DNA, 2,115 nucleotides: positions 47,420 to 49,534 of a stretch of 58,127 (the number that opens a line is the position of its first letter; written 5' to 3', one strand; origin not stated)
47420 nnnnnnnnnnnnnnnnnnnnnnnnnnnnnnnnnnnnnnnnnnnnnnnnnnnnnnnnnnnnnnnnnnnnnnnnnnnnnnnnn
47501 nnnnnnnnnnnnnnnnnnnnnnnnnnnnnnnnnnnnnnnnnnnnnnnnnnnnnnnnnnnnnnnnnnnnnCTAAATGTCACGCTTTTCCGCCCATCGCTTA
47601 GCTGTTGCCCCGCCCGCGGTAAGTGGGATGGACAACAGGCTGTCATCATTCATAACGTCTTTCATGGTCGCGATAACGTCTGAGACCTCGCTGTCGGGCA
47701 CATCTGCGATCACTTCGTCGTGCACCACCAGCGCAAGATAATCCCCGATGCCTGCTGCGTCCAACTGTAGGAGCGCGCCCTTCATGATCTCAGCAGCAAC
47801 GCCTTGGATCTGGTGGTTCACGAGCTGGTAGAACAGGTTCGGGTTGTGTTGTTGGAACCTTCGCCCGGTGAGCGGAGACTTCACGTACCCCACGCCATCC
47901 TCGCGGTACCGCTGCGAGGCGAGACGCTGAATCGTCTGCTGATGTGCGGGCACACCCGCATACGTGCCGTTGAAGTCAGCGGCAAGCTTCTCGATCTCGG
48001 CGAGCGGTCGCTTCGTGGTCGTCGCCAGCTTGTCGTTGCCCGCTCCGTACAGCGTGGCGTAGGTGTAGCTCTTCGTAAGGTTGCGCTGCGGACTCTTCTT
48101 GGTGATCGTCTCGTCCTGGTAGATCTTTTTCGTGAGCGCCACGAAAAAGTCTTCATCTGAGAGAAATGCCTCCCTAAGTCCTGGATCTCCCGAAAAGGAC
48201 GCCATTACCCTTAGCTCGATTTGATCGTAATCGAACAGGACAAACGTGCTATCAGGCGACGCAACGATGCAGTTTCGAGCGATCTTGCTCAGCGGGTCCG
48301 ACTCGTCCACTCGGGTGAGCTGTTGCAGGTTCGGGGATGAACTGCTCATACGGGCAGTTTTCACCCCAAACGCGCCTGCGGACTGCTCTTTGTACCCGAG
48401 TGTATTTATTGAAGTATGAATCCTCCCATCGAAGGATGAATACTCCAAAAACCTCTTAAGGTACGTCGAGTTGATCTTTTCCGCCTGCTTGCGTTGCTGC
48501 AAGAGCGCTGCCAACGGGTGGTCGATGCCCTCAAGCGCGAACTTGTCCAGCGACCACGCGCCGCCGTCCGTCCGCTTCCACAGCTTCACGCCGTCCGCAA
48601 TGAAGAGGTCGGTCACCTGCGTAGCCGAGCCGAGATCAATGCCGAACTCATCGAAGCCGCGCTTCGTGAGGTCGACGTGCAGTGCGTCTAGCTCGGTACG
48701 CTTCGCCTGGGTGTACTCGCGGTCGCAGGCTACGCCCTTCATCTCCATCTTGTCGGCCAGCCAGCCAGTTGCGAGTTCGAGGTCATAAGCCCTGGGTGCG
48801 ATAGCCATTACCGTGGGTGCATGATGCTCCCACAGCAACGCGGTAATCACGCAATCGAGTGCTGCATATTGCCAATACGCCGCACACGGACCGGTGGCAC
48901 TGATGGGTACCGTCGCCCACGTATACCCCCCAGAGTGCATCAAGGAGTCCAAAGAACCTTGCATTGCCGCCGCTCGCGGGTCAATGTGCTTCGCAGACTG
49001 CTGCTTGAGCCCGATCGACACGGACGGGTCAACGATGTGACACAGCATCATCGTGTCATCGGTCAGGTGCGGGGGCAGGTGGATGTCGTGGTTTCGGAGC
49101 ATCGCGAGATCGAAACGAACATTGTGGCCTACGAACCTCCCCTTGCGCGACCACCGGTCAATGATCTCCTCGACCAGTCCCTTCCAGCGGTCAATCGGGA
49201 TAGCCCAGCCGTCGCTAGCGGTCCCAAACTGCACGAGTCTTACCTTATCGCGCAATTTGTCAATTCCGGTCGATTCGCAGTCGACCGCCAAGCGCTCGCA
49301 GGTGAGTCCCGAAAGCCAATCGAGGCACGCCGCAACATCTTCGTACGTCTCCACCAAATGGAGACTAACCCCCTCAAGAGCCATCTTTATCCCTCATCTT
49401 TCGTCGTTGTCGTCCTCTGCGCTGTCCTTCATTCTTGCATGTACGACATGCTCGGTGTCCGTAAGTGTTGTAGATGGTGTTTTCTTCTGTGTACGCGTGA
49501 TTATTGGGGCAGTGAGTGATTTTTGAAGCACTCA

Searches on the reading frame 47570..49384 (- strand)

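Call 31: search_protein_families(library=phrogs, proteins=[window:47570-49384:-], max_evalue=0.00001)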
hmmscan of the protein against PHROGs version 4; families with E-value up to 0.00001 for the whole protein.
window:47570-49384:- (604 aa): 7 families
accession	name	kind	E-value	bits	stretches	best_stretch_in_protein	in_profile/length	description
phrog_17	-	DNA, RNA and nucleotide metabolism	9.7e-101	339.6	1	31-603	672-1235/1445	DNA polymerase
phrog_15971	-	DNA, RNA and nucleotide metabolism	1.2e-18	68.5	1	253-600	52-374/376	DNA polymerase I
phrog_10285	-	DNA, RNA and nucleotide metabolism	5e-17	62.9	2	351-454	27-132/321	DNA polymerase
phrog_2573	-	DNA, RNA and nucleotide metabolism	7.5e-17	62.5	1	371-580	7-247/336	DNA polymerase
phrog_5995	-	DNA, RNA and nucleotide metabolism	5.5e-07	30.4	0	443-582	3-148/236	DNA polymerase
phrog_7766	-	DNA, RNA and nucleotide metabolism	3.8e-06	27.4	1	521-599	107-184/186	DNA polymerase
phrog_12241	-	DNA, RNA and nucleotide metabolism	7.3e-06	26.2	0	288-357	435-494/502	DNA polymerase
